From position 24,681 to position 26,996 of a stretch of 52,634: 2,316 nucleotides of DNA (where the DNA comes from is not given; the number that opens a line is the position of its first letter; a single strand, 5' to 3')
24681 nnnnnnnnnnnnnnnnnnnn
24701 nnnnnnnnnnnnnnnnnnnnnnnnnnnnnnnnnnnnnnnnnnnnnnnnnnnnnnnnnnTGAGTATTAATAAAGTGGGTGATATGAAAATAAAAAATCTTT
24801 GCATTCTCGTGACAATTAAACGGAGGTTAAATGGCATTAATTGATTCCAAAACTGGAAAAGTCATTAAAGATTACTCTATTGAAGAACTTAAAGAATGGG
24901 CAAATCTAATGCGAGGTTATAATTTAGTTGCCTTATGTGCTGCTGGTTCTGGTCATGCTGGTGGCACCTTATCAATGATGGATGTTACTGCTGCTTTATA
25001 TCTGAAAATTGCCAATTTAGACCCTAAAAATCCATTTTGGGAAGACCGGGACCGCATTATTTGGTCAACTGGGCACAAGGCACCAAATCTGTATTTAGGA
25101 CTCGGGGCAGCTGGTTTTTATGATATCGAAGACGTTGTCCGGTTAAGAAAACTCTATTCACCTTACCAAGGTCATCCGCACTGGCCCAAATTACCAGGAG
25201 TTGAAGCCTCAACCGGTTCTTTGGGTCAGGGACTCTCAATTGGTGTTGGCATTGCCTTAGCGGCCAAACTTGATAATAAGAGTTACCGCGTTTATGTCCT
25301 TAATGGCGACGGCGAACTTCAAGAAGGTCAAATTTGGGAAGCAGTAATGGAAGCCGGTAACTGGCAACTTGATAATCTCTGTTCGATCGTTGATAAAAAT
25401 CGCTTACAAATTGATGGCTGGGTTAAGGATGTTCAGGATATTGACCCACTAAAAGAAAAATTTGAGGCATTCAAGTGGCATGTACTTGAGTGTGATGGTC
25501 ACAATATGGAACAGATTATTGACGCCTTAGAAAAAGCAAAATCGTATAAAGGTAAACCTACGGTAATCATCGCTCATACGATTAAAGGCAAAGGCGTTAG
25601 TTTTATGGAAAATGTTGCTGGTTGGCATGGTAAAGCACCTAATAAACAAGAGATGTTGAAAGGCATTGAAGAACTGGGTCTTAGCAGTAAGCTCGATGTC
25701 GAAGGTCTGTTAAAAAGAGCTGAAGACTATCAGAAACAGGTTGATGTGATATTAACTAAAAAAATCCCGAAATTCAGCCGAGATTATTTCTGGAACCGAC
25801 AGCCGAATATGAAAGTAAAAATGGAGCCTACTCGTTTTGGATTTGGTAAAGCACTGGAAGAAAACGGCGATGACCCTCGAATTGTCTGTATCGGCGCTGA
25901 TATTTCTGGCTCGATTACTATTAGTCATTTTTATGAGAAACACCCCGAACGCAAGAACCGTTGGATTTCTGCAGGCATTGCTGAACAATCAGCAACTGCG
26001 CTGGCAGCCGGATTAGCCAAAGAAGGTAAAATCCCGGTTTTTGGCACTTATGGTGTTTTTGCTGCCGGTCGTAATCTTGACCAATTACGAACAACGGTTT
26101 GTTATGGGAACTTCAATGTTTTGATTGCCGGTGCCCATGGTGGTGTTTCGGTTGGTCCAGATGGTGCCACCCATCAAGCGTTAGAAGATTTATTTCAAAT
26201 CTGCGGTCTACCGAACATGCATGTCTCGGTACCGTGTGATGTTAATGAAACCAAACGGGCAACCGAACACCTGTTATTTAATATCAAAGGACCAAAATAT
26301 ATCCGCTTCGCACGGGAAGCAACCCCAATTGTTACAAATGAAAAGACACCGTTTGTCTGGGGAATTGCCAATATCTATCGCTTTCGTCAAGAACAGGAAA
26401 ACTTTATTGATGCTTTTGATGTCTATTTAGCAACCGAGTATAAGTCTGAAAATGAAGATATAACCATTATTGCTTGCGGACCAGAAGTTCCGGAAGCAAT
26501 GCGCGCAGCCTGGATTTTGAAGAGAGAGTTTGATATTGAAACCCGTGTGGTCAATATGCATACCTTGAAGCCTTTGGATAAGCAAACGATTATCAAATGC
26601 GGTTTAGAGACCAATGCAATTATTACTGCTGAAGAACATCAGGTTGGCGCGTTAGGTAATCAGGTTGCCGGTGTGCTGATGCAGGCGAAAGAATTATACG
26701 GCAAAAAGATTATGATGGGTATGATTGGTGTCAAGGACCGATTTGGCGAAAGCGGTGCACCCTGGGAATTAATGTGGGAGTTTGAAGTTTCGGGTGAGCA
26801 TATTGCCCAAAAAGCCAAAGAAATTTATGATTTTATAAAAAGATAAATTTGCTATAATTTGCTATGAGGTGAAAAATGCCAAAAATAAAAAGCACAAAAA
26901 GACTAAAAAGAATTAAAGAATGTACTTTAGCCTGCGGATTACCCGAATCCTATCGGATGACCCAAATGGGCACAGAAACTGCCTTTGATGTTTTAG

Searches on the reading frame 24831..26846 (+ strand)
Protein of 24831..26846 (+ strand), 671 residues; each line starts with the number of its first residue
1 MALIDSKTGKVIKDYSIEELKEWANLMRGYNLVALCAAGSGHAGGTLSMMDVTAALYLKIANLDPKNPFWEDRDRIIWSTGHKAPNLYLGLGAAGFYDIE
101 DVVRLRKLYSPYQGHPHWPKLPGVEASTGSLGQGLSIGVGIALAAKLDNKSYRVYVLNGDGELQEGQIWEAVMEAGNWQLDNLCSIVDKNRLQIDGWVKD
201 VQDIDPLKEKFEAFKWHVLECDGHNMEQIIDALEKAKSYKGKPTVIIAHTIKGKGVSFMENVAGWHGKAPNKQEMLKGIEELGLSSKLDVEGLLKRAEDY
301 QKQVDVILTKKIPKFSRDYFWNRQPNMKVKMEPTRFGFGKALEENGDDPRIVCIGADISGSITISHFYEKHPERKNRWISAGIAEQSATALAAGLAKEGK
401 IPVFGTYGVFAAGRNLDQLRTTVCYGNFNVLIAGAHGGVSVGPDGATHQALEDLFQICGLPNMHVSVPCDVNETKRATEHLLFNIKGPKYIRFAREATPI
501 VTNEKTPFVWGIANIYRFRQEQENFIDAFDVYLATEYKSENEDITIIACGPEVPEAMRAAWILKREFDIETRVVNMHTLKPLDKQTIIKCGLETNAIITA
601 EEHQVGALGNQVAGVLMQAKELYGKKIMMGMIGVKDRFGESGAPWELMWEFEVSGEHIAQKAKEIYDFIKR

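Call 63: search_protein_families(library=pfam, proteins=[window:24831-26846:+], max_evalue=0.01)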
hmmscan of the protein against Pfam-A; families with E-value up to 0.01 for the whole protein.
window:24831-26846:+ (671 aa): 6 families
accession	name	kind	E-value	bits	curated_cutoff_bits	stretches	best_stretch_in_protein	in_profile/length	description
PF00456.26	Transketolase_N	-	2.1e-56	191.8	22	1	23-285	5-278/334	Transketolase, thiamine diphosphate binding domain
PF02779.29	Transket_pyr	-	3e-29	102.3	27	1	335-498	6-172/174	Transketolase, pyrimidine binding domain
PF02780.25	Transketolase_C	-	6.5e-22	78.2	25.9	1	536-658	4-124/124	Transketolase, C-terminal domain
PF13292.11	DXP_synthase_N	-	8.8e-13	48.6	21.2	1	10-195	8-176/274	1-deoxy-D-xylulose-5-phosphate synthase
PF22613.1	Transketolase_C_1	-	5.9e-09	36.6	27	1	532-653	3-112/113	Transketolase-like TK C-terminal domain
PF00676.26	E1_dh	-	0.00013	21.4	22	1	129-241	101-212/300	Dehydrogenase E1 component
